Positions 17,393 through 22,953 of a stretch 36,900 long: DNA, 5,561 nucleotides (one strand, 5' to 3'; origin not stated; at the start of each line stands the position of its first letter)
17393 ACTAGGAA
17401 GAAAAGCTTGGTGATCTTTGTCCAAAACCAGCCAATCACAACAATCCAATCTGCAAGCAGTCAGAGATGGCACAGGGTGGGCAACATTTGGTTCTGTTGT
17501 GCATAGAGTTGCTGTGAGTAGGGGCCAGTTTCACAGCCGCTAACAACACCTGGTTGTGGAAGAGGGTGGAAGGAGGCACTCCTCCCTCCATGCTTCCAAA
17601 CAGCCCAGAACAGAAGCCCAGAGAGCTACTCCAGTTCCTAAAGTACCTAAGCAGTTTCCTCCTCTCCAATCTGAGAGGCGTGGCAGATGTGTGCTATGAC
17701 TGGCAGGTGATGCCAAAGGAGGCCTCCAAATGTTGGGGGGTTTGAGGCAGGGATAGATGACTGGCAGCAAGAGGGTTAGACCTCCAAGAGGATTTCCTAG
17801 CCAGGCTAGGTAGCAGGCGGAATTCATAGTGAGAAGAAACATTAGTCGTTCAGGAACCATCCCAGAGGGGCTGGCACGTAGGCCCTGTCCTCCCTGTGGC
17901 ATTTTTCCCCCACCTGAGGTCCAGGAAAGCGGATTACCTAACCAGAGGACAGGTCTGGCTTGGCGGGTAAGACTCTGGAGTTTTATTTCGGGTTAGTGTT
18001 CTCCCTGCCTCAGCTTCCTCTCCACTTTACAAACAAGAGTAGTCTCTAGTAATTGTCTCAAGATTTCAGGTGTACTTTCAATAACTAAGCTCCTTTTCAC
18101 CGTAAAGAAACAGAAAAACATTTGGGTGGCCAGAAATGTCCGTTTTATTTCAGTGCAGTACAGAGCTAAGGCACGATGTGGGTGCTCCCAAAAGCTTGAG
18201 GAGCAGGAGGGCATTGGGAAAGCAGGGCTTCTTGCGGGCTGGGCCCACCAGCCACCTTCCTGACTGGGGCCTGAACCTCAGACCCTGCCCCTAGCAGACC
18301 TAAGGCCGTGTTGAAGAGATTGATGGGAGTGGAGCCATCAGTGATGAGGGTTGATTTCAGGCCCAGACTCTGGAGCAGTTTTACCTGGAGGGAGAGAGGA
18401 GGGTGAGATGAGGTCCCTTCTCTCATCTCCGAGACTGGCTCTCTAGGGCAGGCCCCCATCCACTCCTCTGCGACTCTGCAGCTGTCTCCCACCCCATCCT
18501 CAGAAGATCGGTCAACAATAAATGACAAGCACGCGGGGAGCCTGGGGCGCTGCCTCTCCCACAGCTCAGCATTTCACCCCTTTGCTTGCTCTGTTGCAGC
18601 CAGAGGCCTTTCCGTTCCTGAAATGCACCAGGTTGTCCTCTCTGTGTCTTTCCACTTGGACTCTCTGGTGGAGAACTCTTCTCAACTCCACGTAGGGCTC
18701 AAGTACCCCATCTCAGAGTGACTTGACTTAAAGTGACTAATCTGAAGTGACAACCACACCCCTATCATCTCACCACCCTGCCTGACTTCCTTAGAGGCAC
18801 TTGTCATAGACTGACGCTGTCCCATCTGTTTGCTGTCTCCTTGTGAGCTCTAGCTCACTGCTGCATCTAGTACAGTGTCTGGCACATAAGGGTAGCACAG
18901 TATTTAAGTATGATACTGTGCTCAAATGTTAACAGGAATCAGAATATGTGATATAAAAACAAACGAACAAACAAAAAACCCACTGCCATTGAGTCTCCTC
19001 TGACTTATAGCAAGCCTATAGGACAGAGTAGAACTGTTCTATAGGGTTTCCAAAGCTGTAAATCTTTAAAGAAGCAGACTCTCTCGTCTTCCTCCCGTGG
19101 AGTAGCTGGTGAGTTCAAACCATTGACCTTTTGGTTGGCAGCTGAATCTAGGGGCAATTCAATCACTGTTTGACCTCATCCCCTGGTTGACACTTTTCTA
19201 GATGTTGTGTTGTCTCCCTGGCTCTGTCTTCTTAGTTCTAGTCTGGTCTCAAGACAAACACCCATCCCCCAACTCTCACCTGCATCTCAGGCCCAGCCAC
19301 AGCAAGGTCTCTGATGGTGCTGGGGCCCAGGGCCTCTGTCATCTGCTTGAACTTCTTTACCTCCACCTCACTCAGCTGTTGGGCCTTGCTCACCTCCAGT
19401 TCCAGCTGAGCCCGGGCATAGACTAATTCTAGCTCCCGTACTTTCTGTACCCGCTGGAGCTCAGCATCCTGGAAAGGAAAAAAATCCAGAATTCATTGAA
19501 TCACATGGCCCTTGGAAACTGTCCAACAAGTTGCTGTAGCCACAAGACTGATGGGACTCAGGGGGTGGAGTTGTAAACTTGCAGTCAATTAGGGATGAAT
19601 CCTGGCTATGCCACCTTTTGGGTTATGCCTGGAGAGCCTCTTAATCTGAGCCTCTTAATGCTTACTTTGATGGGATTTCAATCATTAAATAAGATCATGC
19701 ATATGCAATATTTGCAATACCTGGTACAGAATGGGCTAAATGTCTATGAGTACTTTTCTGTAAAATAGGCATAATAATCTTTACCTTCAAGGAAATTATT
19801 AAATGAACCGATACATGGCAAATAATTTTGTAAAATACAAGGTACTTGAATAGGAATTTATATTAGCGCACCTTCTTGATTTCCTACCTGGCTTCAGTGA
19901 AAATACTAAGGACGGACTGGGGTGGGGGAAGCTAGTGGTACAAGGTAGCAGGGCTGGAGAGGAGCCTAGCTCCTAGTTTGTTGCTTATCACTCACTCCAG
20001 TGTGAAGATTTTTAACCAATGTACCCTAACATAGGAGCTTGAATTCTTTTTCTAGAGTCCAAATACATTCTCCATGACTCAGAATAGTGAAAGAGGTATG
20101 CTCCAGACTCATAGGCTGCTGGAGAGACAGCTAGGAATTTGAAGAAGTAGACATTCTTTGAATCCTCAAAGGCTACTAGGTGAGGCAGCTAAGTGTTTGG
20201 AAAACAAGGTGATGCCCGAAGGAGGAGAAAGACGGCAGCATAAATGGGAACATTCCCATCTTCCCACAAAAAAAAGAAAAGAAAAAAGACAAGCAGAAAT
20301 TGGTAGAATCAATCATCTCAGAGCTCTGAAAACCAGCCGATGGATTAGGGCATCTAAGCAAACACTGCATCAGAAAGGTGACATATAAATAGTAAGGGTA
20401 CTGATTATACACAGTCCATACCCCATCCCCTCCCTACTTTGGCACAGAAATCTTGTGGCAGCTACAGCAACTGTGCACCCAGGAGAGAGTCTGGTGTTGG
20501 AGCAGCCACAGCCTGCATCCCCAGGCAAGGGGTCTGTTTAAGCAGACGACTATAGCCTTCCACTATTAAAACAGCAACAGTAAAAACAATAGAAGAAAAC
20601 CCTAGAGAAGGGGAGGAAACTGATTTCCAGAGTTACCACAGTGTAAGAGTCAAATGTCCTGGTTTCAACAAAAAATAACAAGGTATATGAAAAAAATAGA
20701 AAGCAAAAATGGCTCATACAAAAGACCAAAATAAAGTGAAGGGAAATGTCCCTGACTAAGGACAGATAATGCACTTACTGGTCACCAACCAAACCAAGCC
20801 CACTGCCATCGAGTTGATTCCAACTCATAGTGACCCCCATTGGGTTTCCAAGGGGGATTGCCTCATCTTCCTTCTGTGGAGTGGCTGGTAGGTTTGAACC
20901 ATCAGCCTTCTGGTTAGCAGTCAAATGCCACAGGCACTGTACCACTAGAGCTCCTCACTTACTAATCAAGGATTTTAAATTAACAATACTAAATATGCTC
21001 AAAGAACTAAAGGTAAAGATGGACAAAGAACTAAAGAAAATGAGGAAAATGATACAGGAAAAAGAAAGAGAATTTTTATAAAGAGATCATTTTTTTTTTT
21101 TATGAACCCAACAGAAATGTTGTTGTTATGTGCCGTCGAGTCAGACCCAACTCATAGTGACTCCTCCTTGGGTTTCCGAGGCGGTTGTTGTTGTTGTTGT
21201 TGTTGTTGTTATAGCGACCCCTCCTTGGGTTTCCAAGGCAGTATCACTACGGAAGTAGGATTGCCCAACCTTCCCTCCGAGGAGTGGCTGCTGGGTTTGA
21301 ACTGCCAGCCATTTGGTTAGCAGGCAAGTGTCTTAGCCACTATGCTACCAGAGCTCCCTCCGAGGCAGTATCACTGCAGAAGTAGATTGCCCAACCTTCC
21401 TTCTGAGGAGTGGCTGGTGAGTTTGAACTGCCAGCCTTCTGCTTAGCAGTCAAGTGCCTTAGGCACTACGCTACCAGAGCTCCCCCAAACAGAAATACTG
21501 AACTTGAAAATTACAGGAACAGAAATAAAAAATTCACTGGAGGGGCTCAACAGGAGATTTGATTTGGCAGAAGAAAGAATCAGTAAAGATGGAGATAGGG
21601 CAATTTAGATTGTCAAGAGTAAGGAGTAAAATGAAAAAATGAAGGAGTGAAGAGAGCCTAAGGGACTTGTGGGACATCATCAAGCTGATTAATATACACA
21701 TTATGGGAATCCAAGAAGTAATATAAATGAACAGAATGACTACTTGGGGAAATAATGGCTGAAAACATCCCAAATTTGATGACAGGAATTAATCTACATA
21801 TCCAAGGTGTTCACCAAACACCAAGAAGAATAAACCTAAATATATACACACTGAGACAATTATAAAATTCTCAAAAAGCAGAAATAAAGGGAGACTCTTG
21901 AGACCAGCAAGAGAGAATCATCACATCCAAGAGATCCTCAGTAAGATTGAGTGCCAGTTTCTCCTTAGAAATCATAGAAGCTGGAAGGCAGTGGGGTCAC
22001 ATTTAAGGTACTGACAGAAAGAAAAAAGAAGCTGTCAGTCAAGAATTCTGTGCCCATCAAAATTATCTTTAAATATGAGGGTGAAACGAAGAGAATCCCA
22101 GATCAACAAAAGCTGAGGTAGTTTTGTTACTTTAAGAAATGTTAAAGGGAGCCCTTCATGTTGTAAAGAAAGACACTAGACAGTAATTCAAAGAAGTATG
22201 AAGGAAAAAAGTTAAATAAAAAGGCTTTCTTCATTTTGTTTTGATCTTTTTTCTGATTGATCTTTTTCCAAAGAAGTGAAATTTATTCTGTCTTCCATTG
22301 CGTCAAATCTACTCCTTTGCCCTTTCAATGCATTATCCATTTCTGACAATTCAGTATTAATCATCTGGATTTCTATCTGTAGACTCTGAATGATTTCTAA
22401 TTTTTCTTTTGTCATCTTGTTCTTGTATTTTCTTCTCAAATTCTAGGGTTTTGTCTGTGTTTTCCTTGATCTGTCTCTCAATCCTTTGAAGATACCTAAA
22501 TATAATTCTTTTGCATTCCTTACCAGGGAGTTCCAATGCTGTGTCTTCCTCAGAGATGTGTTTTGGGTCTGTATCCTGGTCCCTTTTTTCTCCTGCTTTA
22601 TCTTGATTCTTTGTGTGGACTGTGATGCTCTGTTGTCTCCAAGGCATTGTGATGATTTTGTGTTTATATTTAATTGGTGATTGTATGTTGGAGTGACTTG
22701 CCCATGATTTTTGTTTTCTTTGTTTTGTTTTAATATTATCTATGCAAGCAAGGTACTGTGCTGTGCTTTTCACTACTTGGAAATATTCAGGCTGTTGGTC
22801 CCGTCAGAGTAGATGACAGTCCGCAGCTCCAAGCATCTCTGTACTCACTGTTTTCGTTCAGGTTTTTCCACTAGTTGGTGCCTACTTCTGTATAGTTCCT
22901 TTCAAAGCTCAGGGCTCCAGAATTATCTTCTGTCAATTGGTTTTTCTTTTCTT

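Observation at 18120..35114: The 3' two-thirds of the major vault protein gene (MVP), on the minus strand, with ten exons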

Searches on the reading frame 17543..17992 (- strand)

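Call 29: search_protein_families(library=pfam, proteins=[window:17543-17992:-], max_evalue=0.01)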
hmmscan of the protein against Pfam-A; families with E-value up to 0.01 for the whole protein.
window:17543-17992:- (150 aa): 1 family
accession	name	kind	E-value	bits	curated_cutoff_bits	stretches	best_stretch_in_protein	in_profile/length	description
PF18369.6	PKS_DE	-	0.0067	17.4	26.7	0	117-138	19-40/44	Polyketide synthase dimerisation element domain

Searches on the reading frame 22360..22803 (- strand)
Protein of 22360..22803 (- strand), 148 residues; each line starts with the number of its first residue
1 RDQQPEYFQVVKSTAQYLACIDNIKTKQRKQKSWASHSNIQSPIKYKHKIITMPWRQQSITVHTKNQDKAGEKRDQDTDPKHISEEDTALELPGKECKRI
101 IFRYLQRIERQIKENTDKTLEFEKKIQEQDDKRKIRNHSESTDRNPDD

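Call 20: search_protein_families(library=pfam, proteins=[window:22360-22803:-], max_evalue=0.01)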
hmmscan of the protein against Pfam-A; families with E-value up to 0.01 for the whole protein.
window:22360-22803:- (148 aa): 0 families
